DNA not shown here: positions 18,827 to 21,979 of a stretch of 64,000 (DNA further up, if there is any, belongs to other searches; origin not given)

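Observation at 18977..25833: Carbohydrate-synthesis cassette embedded between head and tail genes: candidate virion glycosylation or glycan remodelling module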

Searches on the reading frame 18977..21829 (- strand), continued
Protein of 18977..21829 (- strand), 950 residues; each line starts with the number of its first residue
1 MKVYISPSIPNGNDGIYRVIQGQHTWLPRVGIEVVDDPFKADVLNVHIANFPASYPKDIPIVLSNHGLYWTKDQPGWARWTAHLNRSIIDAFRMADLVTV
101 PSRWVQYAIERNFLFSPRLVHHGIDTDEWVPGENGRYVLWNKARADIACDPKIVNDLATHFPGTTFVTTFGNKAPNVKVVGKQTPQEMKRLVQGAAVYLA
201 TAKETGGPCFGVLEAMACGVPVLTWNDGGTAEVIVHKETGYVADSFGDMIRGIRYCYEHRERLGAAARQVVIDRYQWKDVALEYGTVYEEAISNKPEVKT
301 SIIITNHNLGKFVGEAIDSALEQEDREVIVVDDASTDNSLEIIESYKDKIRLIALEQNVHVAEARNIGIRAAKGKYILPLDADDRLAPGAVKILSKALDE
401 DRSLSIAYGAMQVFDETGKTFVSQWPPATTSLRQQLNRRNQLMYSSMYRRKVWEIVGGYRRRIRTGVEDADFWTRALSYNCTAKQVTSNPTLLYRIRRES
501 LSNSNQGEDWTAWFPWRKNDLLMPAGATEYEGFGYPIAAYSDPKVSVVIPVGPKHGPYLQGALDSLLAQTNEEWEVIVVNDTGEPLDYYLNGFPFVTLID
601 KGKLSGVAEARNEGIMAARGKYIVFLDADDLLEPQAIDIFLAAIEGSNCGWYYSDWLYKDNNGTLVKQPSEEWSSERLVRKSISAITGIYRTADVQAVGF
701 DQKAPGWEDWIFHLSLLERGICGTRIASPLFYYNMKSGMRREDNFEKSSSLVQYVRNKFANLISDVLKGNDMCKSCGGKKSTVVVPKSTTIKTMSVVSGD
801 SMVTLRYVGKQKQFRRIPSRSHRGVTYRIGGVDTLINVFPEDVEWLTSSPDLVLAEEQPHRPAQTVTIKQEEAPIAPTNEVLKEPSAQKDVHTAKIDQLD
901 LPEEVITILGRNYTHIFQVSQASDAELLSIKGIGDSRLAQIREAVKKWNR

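Call 27: find_encoding_contigs(protein=P0003, flank=10000, max_places=2)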
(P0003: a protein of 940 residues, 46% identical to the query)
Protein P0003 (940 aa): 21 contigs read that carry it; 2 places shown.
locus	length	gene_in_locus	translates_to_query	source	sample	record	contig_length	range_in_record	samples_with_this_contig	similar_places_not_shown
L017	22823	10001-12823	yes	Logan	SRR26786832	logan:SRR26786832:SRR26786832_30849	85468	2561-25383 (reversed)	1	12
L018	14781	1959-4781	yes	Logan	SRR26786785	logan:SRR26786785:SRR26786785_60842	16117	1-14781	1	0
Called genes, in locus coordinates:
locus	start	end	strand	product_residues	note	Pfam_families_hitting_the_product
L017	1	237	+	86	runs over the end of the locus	-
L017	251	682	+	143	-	-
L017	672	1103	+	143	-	-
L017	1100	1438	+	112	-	-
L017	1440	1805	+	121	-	-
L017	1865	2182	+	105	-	-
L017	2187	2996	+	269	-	-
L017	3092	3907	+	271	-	PF03629:SASA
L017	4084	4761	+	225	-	-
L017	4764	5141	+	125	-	-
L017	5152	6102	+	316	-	PF01073:3Beta_HSD, PF01370:Epimerase, PF02719:Polysacc_synt_2, PF04321:RmlD_sub_bind, PF07993:NAD_binding_4 (faint), PF16363:GDP_Man_Dehyd (weak), PF13460:NAD_binding_10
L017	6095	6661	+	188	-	PF13578:Methyltransf_24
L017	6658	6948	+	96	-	-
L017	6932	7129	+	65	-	-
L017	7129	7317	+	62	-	-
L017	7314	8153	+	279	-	PF01370:Epimerase, PF04321:RmlD_sub_bind, PF16363:GDP_Man_Dehyd (weak)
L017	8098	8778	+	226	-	PF00535:Glycos_transf_2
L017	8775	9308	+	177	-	PF18907:DUF5662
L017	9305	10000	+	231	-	PF00535:Glycos_transf_2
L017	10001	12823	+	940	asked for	PF13439:Glyco_transf_4 (faint), PF00534:Glycos_transf_1, PF13524:Glyco_trans_1_2 (weak), PF13692:Glyco_trans_1_4, PF00535:Glycos_transf_2, PF10111:Glyco_tranf_2_2, PF13641:Glyco_tranf_2_3, PF00535:Glycos_transf_2, +1 more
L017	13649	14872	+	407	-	-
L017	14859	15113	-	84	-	-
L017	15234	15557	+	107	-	-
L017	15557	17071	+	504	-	-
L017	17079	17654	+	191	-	-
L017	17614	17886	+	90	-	-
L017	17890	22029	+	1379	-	PF10145:PhageMin_Tail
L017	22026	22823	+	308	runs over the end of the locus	PF22768:SPP1_Dit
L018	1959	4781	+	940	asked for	PF13439:Glyco_transf_4 (faint), PF00534:Glycos_transf_1, PF13524:Glyco_trans_1_2 (weak), PF13692:Glyco_trans_1_4, PF00535:Glycos_transf_2, PF10111:Glyco_tranf_2_2, PF13641:Glyco_tranf_2_3, PF00535:Glycos_transf_2, +1 more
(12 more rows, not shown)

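Call 28: find_encoding_contigs(protein=P0002, flank=10000, max_places=2)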
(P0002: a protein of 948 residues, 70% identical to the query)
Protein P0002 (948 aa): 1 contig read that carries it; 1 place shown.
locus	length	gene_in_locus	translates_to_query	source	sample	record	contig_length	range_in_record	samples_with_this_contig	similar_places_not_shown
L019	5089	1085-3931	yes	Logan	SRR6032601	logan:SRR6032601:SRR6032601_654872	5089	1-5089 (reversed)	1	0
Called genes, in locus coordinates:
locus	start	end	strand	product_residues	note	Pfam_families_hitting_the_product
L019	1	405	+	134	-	?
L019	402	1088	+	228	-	PF00535:Glycos_transf_2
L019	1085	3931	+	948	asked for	PF13439:Glyco_transf_4, PF00534:Glycos_transf_1, PF13524:Glyco_trans_1_2 (faint), PF13692:Glyco_trans_1_4, PF10111:Glyco_tranf_2_2, PF13641:Glyco_tranf_2_3 (weak), PF00535:Glycos_transf_2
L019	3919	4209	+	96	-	PF07098:DUF1360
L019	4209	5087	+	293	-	?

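Call 29: find_encoding_contigs(protein=P0056, flank=10000, max_places=1)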
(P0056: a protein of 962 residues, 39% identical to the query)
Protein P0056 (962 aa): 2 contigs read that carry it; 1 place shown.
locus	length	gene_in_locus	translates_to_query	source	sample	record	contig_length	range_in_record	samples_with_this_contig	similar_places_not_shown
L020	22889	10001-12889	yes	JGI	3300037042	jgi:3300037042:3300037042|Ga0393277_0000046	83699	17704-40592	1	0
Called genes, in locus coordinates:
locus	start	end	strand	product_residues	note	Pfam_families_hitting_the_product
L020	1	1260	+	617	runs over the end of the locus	-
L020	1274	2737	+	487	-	-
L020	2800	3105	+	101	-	-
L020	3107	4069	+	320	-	-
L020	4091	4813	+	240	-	PF00149:Metallophos (weak)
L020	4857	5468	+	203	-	-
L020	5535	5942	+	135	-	-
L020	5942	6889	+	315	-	PF04321:RmlD_sub_bind (weak), PF01073:3Beta_HSD, PF01370:Epimerase, PF02719:Polysacc_synt_2, PF13460:NAD_binding_10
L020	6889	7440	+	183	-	PF13578:Methyltransf_24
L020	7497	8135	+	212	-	-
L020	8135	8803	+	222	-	PF00535:Glycos_transf_2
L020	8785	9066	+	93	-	-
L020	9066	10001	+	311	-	PF21817:CapR (faint), PF14279:HNH_5 (weak)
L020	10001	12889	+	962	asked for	PF00534:Glycos_transf_1, PF13692:Glyco_trans_1_4, PF00535:Glycos_transf_2, PF10111:Glyco_tranf_2_2 (faint), PF13641:Glyco_tranf_2_3, PF00535:Glycos_transf_2, PF14520:HHH_5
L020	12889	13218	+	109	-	-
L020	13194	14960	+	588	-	-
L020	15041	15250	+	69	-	-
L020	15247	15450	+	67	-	-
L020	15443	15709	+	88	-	-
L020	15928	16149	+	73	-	-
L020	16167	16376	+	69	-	-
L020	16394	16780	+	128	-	-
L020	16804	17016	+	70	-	-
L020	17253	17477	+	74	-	-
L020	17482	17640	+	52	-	-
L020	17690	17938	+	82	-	-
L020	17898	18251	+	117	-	PF07098:DUF1360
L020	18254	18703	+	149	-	-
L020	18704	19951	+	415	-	-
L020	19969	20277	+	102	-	-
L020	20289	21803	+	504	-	-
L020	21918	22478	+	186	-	-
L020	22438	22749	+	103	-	-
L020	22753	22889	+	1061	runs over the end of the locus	PF10145:PhageMin_Tail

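Call 32: search_protein_families(library=ncbifam, proteins=[window:18977-21829:-], max_evalue=0.01)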
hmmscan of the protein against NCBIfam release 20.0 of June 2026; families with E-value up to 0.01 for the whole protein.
window:18977-21829:- (950 aa): 42 families (the best 25 are shown)
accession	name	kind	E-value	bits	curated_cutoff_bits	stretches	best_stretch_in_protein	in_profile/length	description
NF007482.0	PRK10073.1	equivalog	3.5e-37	128.2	423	2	298-421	6-133/334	glycosyltransferase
NF047683.1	TeichurnBiosyTuaG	equivalog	3.7e-30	105.4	400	2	299-519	7-228/252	teichuronic acid biosynthesis protein TuaG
NF053739.1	GlytfEpsEBac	equivalog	7.4e-28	97.3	450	2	299-478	2-187/265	glycosyltransferase EpsE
TIGR03937.1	PgaC_IcaA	equivalog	1.9e-23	83.1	422.3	2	295-409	42-161/407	poly-beta-1,6-N-acetyl-D-glucosamine synthase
NF041875.1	EPS_EpsD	equivalog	6e-22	78.5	370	2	319-413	24-118/325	exopolysaccharide biosynthesis glycosyltransferase EpsD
TIGR03965.1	mycofact_glyco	equivalog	4.7e-20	71.9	280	2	285-476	61-263/467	mycofactocin biosynthesis glycosyltransferase MftF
NF050050.1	ProtGlycPglI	equivalog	1.4e-17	64.1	500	2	299-401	3-111/306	GalNAc(5)-diNAcBac-PP-undecaprenol beta-1,3-glucosyltransferase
TIGR04283.1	glyco_like_mftF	equivalog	6.9e-17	61.8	182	2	301-476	2-169/221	TIGR04283 family arsenosugar biosynthesis glycosyltransferase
NF007453.0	PRK10018.1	equivalog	3.2e-16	59.8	382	2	543-645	6-112/280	colanic acid biosynthesis glycosyltransferase WcaA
TIGR04017.1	WcaA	equivalog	4.1e-15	56.1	495.75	2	542-645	4-111/279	colanic acid biosynthesis glycosyltransferase WcaA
TIGR03111.1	glyc2_xrt_Gpos1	hypoth_equivalog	3e-12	46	363.95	2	294-411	47-169/439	TIGR03111 family XrtG-associated glycosyltransferase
TIGR01556.1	rhamnosyltran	subfamily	3.3e-12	46.2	200.55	1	313-423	10-122/281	rhamnosyltransferase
NF038299.1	EPS_HpsN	equivalog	4.8e-12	45.5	425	2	300-416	3-122/317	hormogonium polysaccharide biosynthesis glycosyltransferase HpsN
NF038302.1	EPS_HpsE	equivalog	7e-12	44.9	300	2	324-385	32-98/307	hormogonium polysaccharide biosynthesis glycosyltransferase HpsE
NF041394.1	GtaseAglG_Halo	equivalog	1.4e-11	44.2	440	2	545-645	3-108/304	glucosyl-dolichyl phosphate glucuronosyltransferase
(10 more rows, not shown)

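Call 34: find_related_loci(query=A1, collection=genome_contigs, flank=10000)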
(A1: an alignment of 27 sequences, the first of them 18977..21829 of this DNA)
Query A1 (950 aa) in genome_contigs; peptide patterns used: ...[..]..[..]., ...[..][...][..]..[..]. (x = any residue, [..] = any of these).
41 stretches matched a pattern; 18 encode a relative of the query (tblastn E <= 1e-3); 17 distinct loci.
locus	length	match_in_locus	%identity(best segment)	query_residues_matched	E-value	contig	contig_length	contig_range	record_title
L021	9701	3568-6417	36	2-942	2e-170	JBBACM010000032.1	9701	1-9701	MAG: Candidatus Paceibacterota bacterium isolate SO_2017_LW1_49 NODE_6337_length_9701_cov_1.775225_LW64-88_2017, whole g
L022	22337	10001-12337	39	12-759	3e-146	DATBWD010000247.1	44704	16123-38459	MAG TPA_asm: Tepidiformaceae bacterium isolate SMAG_U7532 k141_496525, whole genome shotgun sequence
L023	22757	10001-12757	36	1-847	2e-144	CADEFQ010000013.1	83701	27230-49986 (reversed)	MAG: uncultured proteobacterium isolate Proteobacteria sp. RBC095 genome assembly, contig: MAG095_13, whole genome shotg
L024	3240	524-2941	35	15-812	4e-147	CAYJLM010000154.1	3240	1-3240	MAG TPA_asm: uncultured Gammaproteobacteria bacterium isolate ERP124720_co1_154 genome assembly, contig: NODE_33094_leng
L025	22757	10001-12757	36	1-847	2e-144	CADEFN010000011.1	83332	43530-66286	MAG: uncultured Gemmatimonadetes bacterium isolate Gemmatimonadetes sp. RBC101 genome assembly, contig: MAG101_11, whole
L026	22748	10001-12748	32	1-904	1e-128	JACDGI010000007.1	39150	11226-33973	MAG: Anaerolineae bacterium isolate MGR_bin408 SD2908_NODE_371_length_39150_cov_1.715347, whole genome shotgun sequence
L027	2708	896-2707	37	15-802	1e-112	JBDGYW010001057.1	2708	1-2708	MAG: Gemmatimonadota bacterium isolate M3-38_Bin_161 M3-38_Bin_161_scaffold_342649, whole genome shotgun sequence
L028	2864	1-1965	37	232-859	5e-112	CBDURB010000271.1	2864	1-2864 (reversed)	MAG TPA_asm: uncultured bacterium isolate SRR22302374_concoct_75 genome assembly, contig: ERZ26661914.44023, whole genom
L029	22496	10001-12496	38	3-809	6e-156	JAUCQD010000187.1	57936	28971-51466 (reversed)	MAG: Methanothrix sp. isolate Bin_020 k127_629752, whole genome shotgun sequence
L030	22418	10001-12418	34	11-812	3e-135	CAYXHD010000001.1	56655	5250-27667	MAG TPA_asm: uncultured Candidatus Saccharibacteria bacterium isolate SRP286056_co1_468 genome assembly, contig: NODE_52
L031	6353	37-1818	29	301-837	3e-62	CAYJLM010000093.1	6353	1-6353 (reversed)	MAG TPA_asm: uncultured Gammaproteobacteria bacterium isolate ERP124720_co1_154 genome assembly, contig: NODE_13573_leng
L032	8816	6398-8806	38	1-778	2e-157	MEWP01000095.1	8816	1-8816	MAG: candidate division Zixibacteria bacterium RBG_16_53_22 RBG_16_scaffold_32871, whole genome shotgun sequence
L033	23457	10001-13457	25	212-712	6e-18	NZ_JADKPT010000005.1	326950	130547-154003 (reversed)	Flavobacterium sp. LC2016-12 Contig_05, whole genome shotgun sequence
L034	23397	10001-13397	32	297-677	4e-15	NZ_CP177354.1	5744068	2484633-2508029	Pokkaliibacter plantistimulans strain L1E11 chromosome, complete genome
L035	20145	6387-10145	38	148-653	9e-11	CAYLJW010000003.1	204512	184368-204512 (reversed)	MAG TPA_asm: uncultured Ardenticatenaceae bacterium isolate binchicken_co350_185 genome assembly, contig: NODE_49_length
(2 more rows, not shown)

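Call 77: search_protein_families(library=pfam, proteins=[L001:6252-6794:+, L001:6967-7758:+, L001:7742-8515:+, L001:1891-2358:+, L017:3092-3907:+], max_evalue=0.001)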
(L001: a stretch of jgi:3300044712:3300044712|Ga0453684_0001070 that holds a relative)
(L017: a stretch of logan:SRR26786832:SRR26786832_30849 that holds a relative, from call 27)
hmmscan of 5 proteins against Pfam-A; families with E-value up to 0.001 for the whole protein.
L001:6252-6794:+ (180 aa): 5 families
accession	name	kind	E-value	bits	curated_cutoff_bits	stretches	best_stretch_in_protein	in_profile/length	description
PF13578.12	Methyltransf_24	-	8.8e-10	39.9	26.3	1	45-139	10-105/105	Methyltransferase domain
PF05175.20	MTS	-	0.00011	22.3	23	1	23-89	25-90/170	Methyltransferase small domain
PF13649.12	Methyltransf_25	-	0.00016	22.7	27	1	35-106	1-71/97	Methyltransferase domain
PF13847.12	Methyltransf_31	-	0.00074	19.7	27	1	30-103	2-78/145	Methyltransferase domain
PF04989.18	RMNT_CmcI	-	0.00082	19.6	23.2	0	58-162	63-181/206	Rhamnosyl O-methyltransferase/CmcI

L001:6967-7758:+ (263 aa): 4 families
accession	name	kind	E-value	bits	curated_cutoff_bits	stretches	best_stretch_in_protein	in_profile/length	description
PF04321.23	RmlD_sub_bind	-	8.8e-31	107.5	27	1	3-211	2-227/287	RmlD substrate binding domain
PF01370.27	Epimerase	-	1.2e-13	51.5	20.9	1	4-127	1-151/240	NAD dependent epimerase/dehydratase family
PF16363.11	GDP_Man_Dehyd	-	3.3e-05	24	27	1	30-128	57-163/332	GDP-mannose 4,6 dehydratase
PF01073.25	3Beta_HSD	-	0.00093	18.7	22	0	30-126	50-154/280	3-beta hydroxysteroid dehydrogenase/isomerase family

L001:7742-8515:+ (257 aa): 1 family
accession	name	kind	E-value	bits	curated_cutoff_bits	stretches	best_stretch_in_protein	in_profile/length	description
PF00535.33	Glycos_transf_2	-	6.6e-10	39.6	23.3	1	90-140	55-105/168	Glycosyl transferase family 2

L001:1891-2358:+ (155 aa): 1 family
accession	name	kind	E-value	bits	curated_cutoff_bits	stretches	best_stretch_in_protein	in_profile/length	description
PF04203.18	Sortase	-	4.5e-16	59.2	26.6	1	31-151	2-122/125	Sortase domain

L017:3092-3907:+ (271 aa): 1 family
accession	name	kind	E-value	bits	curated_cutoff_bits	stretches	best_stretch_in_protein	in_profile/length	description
PF03629.24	SASA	-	1.1e-20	74.7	24.8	1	57-254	3-214/226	Carbohydrate esterase, sialic acid-specific acetylesterase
